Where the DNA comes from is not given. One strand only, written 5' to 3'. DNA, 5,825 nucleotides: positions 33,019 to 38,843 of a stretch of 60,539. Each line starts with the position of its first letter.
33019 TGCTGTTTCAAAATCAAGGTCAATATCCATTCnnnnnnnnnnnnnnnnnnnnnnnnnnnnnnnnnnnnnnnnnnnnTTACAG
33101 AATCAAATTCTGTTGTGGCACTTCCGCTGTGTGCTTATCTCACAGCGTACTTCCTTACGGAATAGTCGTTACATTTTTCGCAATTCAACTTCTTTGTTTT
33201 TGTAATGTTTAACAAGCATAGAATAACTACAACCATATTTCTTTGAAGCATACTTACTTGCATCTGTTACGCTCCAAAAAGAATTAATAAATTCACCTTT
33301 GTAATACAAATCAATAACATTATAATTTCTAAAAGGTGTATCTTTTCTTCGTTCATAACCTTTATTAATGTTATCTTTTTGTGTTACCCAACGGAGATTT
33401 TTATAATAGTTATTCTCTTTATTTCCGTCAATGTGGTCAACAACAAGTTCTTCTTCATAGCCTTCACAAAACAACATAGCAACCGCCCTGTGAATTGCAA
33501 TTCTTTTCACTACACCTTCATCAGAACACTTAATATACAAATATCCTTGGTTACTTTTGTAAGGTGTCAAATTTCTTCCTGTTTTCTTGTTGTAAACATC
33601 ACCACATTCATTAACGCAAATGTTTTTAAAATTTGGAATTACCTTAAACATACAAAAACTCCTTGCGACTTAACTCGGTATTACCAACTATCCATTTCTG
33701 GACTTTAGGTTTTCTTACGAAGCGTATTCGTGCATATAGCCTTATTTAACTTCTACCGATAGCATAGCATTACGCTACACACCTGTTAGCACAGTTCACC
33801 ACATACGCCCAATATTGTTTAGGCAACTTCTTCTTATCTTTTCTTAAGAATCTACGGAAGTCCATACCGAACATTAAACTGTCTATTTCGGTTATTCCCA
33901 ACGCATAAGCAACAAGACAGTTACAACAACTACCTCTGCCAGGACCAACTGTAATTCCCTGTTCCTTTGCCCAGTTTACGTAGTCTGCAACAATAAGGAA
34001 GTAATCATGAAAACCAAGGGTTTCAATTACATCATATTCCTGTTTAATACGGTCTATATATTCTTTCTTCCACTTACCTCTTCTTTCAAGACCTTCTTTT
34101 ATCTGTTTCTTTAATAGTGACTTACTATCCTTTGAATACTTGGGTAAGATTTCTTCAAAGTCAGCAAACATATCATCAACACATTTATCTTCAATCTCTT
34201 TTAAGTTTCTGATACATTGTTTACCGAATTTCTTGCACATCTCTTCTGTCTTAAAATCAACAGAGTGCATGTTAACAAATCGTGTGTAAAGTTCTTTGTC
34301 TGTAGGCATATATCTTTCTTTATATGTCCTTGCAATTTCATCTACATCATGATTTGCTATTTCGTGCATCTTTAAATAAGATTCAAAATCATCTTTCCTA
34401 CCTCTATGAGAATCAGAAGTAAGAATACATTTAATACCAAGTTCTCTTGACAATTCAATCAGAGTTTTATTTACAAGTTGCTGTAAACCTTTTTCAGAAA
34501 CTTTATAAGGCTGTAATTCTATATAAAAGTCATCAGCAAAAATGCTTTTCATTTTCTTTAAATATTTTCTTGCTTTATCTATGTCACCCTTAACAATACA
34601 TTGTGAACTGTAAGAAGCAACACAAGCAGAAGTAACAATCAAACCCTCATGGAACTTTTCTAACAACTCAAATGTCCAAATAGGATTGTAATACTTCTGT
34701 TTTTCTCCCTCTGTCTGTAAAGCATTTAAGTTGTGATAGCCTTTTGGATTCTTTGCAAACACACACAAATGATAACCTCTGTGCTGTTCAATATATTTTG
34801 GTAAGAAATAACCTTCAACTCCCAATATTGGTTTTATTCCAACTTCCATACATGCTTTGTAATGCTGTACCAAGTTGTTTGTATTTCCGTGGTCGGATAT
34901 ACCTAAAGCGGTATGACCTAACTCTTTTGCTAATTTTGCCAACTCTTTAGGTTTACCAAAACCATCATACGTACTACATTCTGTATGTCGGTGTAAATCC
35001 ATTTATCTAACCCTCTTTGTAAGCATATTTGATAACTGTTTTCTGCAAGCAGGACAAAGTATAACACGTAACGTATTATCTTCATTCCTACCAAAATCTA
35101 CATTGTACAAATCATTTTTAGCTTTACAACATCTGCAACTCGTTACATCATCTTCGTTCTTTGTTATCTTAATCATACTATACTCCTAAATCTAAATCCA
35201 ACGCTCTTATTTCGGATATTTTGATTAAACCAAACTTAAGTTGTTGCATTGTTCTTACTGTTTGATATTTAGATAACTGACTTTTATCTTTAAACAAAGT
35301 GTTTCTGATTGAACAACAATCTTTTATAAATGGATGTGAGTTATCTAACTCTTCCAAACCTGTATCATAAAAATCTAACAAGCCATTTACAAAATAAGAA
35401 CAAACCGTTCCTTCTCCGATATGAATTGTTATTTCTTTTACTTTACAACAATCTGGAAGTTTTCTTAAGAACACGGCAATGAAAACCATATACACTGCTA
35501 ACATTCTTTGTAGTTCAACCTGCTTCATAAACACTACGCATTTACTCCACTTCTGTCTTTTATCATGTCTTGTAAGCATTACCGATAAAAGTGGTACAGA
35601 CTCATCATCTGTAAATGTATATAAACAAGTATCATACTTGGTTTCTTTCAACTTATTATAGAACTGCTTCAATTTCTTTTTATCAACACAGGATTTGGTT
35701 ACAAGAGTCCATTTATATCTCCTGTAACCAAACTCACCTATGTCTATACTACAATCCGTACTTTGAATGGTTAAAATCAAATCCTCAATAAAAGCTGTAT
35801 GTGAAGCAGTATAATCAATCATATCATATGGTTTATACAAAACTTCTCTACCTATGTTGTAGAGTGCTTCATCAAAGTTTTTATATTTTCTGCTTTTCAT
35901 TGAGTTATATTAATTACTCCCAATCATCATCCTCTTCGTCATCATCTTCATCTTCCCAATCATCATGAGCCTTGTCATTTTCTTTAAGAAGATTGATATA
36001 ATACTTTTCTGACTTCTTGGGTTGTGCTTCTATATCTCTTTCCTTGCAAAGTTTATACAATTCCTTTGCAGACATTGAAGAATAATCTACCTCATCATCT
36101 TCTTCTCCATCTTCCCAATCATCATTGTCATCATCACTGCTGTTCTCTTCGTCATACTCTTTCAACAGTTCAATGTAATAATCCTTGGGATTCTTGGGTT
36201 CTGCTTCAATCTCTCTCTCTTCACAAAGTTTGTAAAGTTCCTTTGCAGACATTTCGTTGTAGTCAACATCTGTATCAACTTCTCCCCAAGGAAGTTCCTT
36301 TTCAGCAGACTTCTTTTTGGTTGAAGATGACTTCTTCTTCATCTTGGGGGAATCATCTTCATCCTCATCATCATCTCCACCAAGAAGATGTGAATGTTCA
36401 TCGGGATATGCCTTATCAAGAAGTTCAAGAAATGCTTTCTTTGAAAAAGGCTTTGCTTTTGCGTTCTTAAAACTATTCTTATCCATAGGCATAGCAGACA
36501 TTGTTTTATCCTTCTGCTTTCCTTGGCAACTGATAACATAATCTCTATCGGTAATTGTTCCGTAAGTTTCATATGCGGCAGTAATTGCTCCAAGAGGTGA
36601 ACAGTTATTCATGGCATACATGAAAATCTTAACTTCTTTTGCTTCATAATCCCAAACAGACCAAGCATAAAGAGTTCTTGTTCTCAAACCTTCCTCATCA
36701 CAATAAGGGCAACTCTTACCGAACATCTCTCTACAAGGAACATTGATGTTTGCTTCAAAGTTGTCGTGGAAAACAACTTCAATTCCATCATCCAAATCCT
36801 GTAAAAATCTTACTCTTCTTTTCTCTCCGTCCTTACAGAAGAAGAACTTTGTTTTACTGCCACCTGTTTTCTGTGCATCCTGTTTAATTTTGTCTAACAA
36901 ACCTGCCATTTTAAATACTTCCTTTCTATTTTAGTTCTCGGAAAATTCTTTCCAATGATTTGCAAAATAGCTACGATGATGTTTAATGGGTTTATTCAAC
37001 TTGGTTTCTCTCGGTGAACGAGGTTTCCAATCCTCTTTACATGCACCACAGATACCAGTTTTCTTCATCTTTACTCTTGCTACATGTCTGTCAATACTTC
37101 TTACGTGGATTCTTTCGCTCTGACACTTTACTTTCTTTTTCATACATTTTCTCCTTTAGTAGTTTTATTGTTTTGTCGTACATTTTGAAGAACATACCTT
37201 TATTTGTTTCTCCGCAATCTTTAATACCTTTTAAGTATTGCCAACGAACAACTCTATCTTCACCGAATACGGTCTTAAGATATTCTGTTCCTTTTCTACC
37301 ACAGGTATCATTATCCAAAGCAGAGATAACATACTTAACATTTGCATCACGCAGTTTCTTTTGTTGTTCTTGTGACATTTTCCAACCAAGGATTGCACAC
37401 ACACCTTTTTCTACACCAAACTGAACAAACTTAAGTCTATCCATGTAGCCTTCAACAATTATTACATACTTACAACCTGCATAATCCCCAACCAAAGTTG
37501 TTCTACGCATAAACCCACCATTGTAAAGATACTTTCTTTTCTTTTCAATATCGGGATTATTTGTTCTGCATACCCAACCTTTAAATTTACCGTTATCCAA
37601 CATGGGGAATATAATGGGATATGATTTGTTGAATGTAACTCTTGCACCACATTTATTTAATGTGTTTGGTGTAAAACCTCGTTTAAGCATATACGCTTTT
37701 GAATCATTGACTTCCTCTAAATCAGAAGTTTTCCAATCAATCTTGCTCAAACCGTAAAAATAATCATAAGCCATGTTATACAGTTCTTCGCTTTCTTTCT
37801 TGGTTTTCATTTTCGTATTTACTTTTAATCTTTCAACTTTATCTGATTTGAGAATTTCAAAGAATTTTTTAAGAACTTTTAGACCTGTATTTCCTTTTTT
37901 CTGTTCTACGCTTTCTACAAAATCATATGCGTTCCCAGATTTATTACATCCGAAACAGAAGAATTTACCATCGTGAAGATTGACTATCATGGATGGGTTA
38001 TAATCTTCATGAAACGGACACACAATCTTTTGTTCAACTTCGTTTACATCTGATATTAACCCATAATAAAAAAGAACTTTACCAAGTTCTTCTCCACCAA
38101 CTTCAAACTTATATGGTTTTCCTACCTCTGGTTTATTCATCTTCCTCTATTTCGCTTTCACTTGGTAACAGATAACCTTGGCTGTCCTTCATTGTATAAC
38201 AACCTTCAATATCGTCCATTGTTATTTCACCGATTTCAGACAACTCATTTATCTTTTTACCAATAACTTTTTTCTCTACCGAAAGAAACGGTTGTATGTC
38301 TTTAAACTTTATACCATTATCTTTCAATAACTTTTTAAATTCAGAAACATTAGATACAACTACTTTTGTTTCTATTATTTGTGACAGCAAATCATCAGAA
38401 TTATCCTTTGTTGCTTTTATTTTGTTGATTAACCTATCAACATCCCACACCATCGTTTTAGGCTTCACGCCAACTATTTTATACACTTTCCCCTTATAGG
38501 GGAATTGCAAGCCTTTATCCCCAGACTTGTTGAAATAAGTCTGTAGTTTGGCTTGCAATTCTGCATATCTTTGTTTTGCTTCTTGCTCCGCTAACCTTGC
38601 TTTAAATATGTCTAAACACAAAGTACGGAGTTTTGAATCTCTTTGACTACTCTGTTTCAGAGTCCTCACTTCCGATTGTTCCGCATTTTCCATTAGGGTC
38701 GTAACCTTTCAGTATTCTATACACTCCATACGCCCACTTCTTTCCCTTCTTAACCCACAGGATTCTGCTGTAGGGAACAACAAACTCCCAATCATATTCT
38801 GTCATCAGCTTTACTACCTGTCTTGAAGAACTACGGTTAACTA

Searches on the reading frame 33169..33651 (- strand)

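Call 23: search_protein_families(library=phrogs, proteins=[window:33169-33651:-], max_evalue=0.01)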
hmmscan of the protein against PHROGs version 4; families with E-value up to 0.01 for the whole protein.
window:33169-33651:- (160 aa): 16 families
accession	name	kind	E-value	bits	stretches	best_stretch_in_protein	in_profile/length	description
phrog_59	-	DNA, RNA and nucleotide metabolism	1.3e-32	114.7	1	1-153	139-275/423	HNH endonuclease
phrog_959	-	DNA, RNA and nucleotide metabolism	2.6e-25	89.8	1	3-103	9-111/138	HNH endonuclease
phrog_1492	-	DNA, RNA and nucleotide metabolism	3.2e-15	57.2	1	24-95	84-156/414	HNH endonuclease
phrog_99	-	DNA, RNA and nucleotide metabolism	5.7e-13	50.3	1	17-95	125-202/383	HNH endonuclease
phrog_37683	-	unknown function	6.1e-08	33.1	1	8-97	118-207/279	-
phrog_4578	-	DNA, RNA and nucleotide metabolism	5e-07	30.7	1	69-95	30-56/130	HNH endonuclease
phrog_826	-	DNA, RNA and nucleotide metabolism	2.5e-06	28.3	1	42-100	102-160/281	HNH endonuclease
phrog_17657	-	DNA, RNA and nucleotide metabolism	3e-06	28.1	1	9-90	77-166/168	HNH endonuclease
phrog_7545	-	DNA, RNA and nucleotide metabolism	2.2e-05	25.7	1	31-94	62-129/160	HNH endonuclease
phrog_30377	-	DNA, RNA and nucleotide metabolism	3.2e-05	25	1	53-103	12-60/82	HNH endonuclease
phrog_14913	-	DNA, RNA and nucleotide metabolism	0.00015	22.8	1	50-152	39-140/149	HNH endonuclease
phrog_1271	-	DNA, RNA and nucleotide metabolism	0.00035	21.1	1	9-107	231-325/361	HNH endonuclease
phrog_15471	-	DNA, RNA and nucleotide metabolism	0.00056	20.8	1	35-95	16-77/183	HNH endonuclease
phrog_6086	-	DNA, RNA and nucleotide metabolism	0.0006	21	1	1-93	4-73/147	HNH endonuclease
phrog_10730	-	DNA, RNA and nucleotide metabolism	0.0063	17.2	0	66-94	109-137/234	HNH endonuclease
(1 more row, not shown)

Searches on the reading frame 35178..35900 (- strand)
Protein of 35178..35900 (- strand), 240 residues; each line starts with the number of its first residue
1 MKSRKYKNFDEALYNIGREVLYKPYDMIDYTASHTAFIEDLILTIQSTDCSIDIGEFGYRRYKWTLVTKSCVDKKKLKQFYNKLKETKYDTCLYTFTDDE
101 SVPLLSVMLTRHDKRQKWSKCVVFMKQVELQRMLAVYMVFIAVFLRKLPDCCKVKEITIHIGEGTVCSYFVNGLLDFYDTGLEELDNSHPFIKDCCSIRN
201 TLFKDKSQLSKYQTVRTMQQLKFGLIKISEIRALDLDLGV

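Call 23: search_protein_families(library=phrogs, proteins=[window:35178-35900:-], max_evalue=0.01)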
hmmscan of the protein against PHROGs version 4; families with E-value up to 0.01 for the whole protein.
window:35178-35900:- (240 aa): 1 family
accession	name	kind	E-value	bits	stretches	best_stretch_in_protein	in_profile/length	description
phrog_34294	-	unknown function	1.7e-36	127.3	1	2-232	2-237/249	-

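Call 82: search_protein_families(library=pfam, proteins=[window:35178-35900:-], max_evalue=0.01)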
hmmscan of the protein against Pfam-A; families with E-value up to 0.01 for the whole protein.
window:35178-35900:- (240 aa): 0 families

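Call 101: search_solved_structures(query=window:35178-35900:-, max_evalue=1)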
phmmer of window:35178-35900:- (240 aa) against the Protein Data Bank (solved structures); distinct sequences matched with E-value up to 1: 0.

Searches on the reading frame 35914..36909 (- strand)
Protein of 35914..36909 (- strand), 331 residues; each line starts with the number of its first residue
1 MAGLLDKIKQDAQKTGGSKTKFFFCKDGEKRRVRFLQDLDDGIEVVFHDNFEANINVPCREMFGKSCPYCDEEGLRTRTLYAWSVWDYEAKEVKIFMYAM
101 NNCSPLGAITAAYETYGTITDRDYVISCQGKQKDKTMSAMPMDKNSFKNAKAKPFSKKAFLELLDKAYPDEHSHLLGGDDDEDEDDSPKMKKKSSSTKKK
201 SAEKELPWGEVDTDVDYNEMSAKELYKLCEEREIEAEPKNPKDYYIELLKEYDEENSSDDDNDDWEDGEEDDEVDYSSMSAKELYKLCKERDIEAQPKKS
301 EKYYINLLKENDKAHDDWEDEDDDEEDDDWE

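Call 23: search_protein_families(library=phrogs, proteins=[window:35914-36909:-], max_evalue=0.01)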
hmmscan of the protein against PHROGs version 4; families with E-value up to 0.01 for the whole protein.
window:35914-36909:- (331 aa): 5 families
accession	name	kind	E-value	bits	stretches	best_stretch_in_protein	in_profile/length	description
phrog_3281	-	DNA, RNA and nucleotide metabolism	1.7e-11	45.4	2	262-312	54-104/107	endonuclease VII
phrog_2724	-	unknown function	1.2e-05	26.7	0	198-253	35-82/83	-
phrog_2250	-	unknown function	0.00011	23.2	0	260-314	112-166/168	-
phrog_390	-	transcription regulation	0.00055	21.3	0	201-251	45-95/97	Arc-like repressor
phrog_36888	-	unknown function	0.0062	17.9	0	225-263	9-46/71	-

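Call 82: search_protein_families(library=pfam, proteins=[window:35914-36909:-], max_evalue=0.01)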
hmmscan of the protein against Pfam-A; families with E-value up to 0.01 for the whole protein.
window:35914-36909:- (331 aa): 1 family
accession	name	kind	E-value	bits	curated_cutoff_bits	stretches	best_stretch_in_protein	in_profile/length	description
PF07498.18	Rho_N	-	0.0027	18.1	24.9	0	216-235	1-20/43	Rho termination factor, N-terminal domain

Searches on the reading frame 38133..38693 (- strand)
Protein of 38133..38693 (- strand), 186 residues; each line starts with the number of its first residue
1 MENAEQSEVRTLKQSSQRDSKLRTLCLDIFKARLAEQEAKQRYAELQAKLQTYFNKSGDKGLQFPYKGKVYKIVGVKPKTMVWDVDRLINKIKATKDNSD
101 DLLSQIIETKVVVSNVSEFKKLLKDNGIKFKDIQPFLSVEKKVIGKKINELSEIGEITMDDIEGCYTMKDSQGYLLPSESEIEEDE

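Call 23: search_protein_families(library=phrogs, proteins=[window:38133-38693:-], max_evalue=0.01)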
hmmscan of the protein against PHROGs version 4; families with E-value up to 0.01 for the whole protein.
window:38133-38693:- (186 aa): 1 family
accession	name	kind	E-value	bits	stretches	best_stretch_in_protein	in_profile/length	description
phrog_2480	-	unknown function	8.9e-06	26.8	1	3-123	6-123/152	-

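Call 83: search_protein_families(library=pfam, proteins=[window:38133-38693:-], max_evalue=0.01)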
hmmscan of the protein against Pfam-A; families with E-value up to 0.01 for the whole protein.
window:38133-38693:- (186 aa): 0 families
